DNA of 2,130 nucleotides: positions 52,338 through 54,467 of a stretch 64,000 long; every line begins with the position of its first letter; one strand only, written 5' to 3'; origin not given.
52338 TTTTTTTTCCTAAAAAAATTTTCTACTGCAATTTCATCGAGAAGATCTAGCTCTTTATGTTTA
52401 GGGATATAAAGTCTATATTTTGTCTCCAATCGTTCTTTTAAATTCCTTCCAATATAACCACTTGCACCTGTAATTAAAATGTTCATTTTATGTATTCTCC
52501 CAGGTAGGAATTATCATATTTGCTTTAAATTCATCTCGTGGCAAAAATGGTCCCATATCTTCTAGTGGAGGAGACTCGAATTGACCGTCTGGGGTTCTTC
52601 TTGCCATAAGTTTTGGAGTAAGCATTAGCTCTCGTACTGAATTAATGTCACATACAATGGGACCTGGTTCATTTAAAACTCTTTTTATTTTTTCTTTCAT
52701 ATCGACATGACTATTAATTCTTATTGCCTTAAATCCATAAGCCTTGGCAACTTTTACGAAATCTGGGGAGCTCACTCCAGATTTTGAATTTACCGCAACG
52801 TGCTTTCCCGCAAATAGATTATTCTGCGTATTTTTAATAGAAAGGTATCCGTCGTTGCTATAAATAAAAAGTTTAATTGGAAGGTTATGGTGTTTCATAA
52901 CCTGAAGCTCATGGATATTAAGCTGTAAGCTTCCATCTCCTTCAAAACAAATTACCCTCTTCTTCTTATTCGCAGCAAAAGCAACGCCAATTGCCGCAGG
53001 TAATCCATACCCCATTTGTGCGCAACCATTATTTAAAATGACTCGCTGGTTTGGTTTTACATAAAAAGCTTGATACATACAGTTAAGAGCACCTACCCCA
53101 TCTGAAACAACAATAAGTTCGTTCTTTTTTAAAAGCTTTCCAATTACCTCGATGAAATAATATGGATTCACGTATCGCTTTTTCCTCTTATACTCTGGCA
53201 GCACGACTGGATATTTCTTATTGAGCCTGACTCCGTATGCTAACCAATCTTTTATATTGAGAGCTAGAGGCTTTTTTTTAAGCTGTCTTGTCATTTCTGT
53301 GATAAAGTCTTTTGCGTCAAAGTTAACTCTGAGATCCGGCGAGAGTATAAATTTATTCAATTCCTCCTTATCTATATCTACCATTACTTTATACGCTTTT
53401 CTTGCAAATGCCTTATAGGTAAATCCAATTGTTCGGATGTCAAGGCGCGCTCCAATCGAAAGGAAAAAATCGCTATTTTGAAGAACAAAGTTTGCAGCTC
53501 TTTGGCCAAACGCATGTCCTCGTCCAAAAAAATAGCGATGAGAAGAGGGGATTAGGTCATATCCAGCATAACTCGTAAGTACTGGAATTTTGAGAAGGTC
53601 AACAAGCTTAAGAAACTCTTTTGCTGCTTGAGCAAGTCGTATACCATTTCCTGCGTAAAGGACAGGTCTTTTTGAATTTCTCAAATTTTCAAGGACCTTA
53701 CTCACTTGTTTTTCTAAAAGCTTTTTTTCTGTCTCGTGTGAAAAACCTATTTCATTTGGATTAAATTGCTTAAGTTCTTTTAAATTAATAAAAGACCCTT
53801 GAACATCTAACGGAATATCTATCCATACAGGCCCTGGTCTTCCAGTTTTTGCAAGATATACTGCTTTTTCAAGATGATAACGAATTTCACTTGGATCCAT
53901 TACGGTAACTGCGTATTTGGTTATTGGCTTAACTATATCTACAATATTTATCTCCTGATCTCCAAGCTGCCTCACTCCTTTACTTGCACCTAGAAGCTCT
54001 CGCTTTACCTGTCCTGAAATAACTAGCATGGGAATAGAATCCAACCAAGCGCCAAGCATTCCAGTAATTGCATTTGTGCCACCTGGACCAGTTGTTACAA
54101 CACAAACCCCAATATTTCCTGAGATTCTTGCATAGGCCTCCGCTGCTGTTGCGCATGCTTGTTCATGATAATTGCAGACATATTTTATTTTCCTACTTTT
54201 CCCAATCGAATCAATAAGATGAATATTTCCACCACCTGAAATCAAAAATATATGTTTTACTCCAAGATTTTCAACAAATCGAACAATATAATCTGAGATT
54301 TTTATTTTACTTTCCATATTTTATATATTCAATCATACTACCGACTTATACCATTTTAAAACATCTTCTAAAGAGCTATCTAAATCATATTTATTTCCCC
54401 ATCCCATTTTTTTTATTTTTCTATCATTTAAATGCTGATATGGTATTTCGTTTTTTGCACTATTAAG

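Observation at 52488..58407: CDP-hexose 3,6-dideoxy (and probably C-branched) sugar pathway with a ColD-type, Fe-S-free E1 homologue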

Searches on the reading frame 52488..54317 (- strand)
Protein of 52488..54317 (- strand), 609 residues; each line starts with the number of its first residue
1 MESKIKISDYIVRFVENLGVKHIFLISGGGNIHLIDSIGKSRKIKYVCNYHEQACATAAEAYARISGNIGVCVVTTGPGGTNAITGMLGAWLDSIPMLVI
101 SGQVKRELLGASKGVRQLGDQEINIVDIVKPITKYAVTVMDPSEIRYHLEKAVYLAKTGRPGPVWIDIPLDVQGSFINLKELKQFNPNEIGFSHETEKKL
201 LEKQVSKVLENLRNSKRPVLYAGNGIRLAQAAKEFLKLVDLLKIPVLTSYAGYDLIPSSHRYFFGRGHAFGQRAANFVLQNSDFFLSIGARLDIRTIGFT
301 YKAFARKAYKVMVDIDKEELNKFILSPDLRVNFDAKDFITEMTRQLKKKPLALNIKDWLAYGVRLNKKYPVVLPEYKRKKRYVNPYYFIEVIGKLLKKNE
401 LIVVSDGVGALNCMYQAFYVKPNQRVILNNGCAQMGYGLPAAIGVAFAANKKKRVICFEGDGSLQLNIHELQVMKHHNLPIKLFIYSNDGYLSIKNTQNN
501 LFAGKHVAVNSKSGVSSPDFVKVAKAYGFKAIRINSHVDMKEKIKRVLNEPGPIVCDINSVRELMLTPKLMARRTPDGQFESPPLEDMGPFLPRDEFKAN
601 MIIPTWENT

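Call 4: search_protein_families(library=ncbifam, proteins=[window:52488-54317:-], max_evalue=0.00001)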
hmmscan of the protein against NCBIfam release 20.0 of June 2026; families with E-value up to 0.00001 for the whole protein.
window:52488-54317:- (609 aa): 53 families (the best 25 are shown)
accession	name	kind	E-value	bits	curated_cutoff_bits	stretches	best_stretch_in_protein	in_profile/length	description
TIGR00118.1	acolac_lg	equivalog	7.6e-119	397.7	538.35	1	8-561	4-535/557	biosynthetic-type acetolactate synthase large subunit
NF004710.0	PRK06048.1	equivalog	1.1e-105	354.2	976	1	3-565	6-542/561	acetolactate synthase large subunit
NF005584.0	PRK07282.1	equivalog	2.2e-105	353.3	970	1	6-569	11-549/566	acetolactate synthase large subunit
NF004919.0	PRK06276.1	equivalog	1.9e-104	350.1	866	1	8-559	4-537/582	acetolactate synthase large subunit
NF005860.0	PRK07789.1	equivalog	7e-103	345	881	1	4-572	33-590/615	acetolactate synthase large subunit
NF006016.1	PRK08155.1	equivalog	4.1e-101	339.1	870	1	8-559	6-531/554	acetolactate synthase large subunit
NF005651.0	PRK07418.1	subfamily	5.8e-101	338.6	942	1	12-563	26-562/617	acetolactate synthase large subunit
NF005058.0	PRK06466.1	equivalog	1.6e-100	337.3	951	1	8-549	7-535/574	acetolactate synthase 3 large subunit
NF006524.0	PRK08978.1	equivalog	8.6e-100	334.6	738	1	8-558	4-522/548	acetolactate synthase 2 catalytic subunit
NF005824.0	PRK07710.1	equivalog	9.7e-100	334.5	976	1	9-568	21-556/573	acetolactate synthase large subunit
NF005228.0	PRK06725.1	equivalog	1.5e-99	333.7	991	1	8-559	19-544/571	acetolactate synthase large subunit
NF006581.0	PRK09107.1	equivalog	4.2e-97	325.9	974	1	7-559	13-552/595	acetolactate synthase 3 large subunit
NF006319.0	PRK08527.1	equivalog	1.5e-96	324.1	905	1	4-558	3-536/565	acetolactate synthase large subunit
NF005409.0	PRK06965.1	equivalog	1.9e-94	317.2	1035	1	8-547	24-547/587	acetolactate synthase 3 catalytic subunit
NF005364.0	PRK06882.1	equivalog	5.9e-92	308.9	1083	1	5-547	4-531/574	acetolactate synthase 3 large subunit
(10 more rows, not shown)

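Call 5: search_protein_families(library=pfam, proteins=[window:52488-54317:-], max_evalue=0.00001)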
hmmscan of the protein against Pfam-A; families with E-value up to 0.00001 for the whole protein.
window:52488-54317:- (609 aa): 3 families
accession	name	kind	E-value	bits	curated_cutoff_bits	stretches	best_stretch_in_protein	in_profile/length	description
PF02776.23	TPP_enzyme_N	-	2.1e-36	124.7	26.8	1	6-118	2-108/119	Thiamine pyrophosphate enzyme, N-terminal TPP binding domain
PF02775.26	TPP_enzyme_C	-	7.9e-36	123.6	21.9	1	408-558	2-151/151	Thiamine pyrophosphate enzyme, C-terminal TPP binding domain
PF00205.28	TPP_enzyme_M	-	8e-30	103.8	30.4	1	205-341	1-136/137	Thiamine pyrophosphate enzyme, central domain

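Call 7: search_solved_structures(query=window:52488-54317:-, max_evalue=1e-20, show_alignments=1)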
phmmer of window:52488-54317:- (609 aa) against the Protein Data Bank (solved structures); distinct sequences matched with E-value up to 1e-20: 139 (the best 60 are shown).
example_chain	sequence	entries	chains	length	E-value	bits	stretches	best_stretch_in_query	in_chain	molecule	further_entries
8rph_A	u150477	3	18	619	2.8e-135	455.5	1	2-602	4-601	Thiamine pyrophosphate-binding protein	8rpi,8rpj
5ahk_A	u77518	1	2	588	4.5e-78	266.6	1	3-577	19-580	ACETOLACTATE SYNTHASE II, LARGE SUBUNIT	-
3e9y_A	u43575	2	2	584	1.7e-77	264.7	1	6-564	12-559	Acetolactate synthase, chloroplastic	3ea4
7u25_A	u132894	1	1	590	3.4e-77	263.7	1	6-564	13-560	Acetolactate synthase, chloroplastic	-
7stq_A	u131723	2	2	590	4.6e-77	263.2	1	6-564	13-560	Acetolactate synthase, chloroplastic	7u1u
7tzz_A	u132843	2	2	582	6e-77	262.9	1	6-564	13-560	Acetolactate synthase, chloroplastic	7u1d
6u9h_A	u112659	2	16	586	6.1e-77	262.8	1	6-564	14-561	Acetolactate synthase, chloroplastic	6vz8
1ybh_A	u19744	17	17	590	6.1e-77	262.8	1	6-564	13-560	Acetolactate synthase, chloroplast | Acetolactate synthase | Acetolactate synthase, chloroplastic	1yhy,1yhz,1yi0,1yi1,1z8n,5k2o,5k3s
8et5_A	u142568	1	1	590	6.6e-77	262.7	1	6-563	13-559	Acetolactate synthase, chloroplastic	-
6lpi_A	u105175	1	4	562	3.5e-76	260.3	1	8-560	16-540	Acetolactate synthase isozyme 1 large subunit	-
6dek_A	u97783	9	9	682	7.9e-64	219.5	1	21-574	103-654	Acetolactate synthase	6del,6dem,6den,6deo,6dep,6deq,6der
1jsc_A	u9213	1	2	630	4.1e-63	217.2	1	19-569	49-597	ACETOHYDROXY-ACID SYNTHASE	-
6u9d_A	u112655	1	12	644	4.5e-63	217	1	19-569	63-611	Acetolactate synthase catalytic subunit, mitochondrial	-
1n0h_A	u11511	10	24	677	5.3e-63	216.8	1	19-569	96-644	Acetolactate synthase | Acetolactate synthase, mitochondrial | Acetolactate synthase catalytic subunit, mitochondrial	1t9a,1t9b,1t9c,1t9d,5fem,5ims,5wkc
9yjz_A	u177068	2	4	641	2.4e-61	211.3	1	16-571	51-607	Acetolactate synthase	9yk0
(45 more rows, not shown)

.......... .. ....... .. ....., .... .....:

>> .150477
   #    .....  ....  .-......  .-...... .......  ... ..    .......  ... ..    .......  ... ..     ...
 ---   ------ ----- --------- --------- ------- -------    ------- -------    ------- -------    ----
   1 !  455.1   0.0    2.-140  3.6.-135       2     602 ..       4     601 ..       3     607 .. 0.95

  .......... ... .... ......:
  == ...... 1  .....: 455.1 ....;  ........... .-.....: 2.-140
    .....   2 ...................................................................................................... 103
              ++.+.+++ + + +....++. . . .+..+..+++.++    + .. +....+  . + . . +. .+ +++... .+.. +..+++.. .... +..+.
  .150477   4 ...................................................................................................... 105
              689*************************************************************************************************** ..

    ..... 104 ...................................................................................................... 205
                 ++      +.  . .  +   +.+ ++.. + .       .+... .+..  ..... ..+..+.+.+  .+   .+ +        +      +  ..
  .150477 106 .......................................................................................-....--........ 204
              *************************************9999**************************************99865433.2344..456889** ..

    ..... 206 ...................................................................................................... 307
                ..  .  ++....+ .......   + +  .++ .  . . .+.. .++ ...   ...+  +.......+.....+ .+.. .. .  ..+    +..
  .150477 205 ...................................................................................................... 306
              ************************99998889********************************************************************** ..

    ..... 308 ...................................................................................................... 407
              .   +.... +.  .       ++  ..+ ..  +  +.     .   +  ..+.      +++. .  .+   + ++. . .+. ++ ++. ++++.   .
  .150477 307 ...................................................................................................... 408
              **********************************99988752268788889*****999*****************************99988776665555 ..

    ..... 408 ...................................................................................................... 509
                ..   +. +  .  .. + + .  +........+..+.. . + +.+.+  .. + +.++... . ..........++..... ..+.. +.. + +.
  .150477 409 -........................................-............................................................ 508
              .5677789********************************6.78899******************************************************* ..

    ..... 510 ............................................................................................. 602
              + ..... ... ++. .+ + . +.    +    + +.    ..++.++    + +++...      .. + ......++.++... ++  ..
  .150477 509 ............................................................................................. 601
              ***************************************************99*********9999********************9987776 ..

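Call 36: find_related_loci(query=window:52488-54317:-, collection=genome_contigs, flank=10000)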
Query window:52488-54317:- (609 aa) in genome_contigs; peptide patterns used: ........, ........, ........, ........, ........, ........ (x = any residue, [..] = any of these).
112 stretches matched a pattern; 31 encode a relative of the query (tblastn E <= 1e-3); 31 distinct loci.
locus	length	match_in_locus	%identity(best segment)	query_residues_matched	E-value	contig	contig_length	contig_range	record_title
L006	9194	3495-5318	93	1-609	0e+0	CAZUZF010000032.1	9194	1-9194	MAG TPA_asm: uncultured Gammaproteobacteria bacterium isolate binchicken_co38_1268 genome assembly, contig: NODE_16053_l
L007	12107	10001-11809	79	4-607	0e+0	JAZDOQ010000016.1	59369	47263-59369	MAG: Candidatus Gottesmanbacteria bacterium isolate MEGAHIT-group-0.784 k141_2556453, whole genome shotgun sequence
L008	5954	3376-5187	76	3-607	0e+0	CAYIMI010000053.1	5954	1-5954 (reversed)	MAG TPA_asm: uncultured Gammaproteobacteria bacterium isolate ERP119705_co24_607 genome assembly, contig: NODE_22621_len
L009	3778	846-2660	76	2-607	0e+0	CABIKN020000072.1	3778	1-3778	Candidatus Roizmanbacteria bacterium isolate CandRoiz1 genome assembly, contig: CANDROIZ_Contig_74, whole genome shotgun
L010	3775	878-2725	75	3-607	0e+0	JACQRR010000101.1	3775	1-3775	MAG: Candidatus Roizmanbacteria bacterium isolate NC_groundwater_1364_Ag_S-0.2um_37_64 S_p2_S4_coassembly_k141_2257940,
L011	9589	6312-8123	74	3-607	0e+0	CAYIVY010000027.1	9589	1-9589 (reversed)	MAG TPA_asm: uncultured Gammaproteobacteria bacterium isolate ERP119705_co8_91 genome assembly, contig: NODE_6818_length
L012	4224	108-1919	72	5-607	0e+0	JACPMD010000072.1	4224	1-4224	MAG: Candidatus Roizmanbacteria bacterium isolate NC_groundwater_539_Ag_S-0.1um_39_6 S35_SO-1_scaffold_218391, whole gen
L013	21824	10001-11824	71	1-607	0e+0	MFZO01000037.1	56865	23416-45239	MAG: Candidatus Roizmanbacteria bacterium RIFCSPHIGHO2_02_FULL_38_11 rifcsphigho2_02_scaffold_513, whole genome shotgun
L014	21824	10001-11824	65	1-607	0e+0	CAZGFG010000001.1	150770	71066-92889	MAG TPA_asm: uncultured Gammaproteobacteria bacterium isolate binchicken_co125_1135 genome assembly, contig: NODE_224_le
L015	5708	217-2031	64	2-607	0e+0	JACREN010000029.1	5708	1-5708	MAG: Candidatus Gottesmanbacteria bacterium isolate NC_groundwater_1700_Pr3_B-0.1um_46_16 SR-2_scaffold_141_1530453, who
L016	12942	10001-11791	56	3-604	0e+0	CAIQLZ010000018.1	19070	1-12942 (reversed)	MAG: Candidatus Levybacteria bacterium isolate AM-lipid-01-D9_bin-0046 genome assembly, contig: bin-0046:018/107, whole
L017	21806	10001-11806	57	1-604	0e+0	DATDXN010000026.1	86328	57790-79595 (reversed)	MAG TPA_asm: Patescibacteria group bacterium isolate SMAG_U8140 k141_274596, whole genome shotgun sequence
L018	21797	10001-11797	55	5-607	0e+0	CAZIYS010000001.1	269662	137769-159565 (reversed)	MAG TPA_asm: uncultured Gammaproteobacteria bacterium isolate SRP302447_co1_778 genome assembly, contig: NODE_128_length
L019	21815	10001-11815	75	2-607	0e+0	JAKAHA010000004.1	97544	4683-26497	MAG: bacterium isolate WY2.bin75 NODE_295_length_97544_cov_2.183633, whole genome shotgun sequence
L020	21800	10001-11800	55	5-607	0e+0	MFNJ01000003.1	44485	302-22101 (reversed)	MAG: Candidatus Levybacteria bacterium RIFCSPHIGHO2_01_FULL_36_15 rifcsphigho2_01_scaffold_1224, whole genome shotgun se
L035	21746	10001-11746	34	8-601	2e-100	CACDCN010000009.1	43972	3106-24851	uncultured SAR86 cluster bacterium isolate AG-365-D17 genome assembly, contig: AG-365-D17_NODE_9, whole genome shotgun s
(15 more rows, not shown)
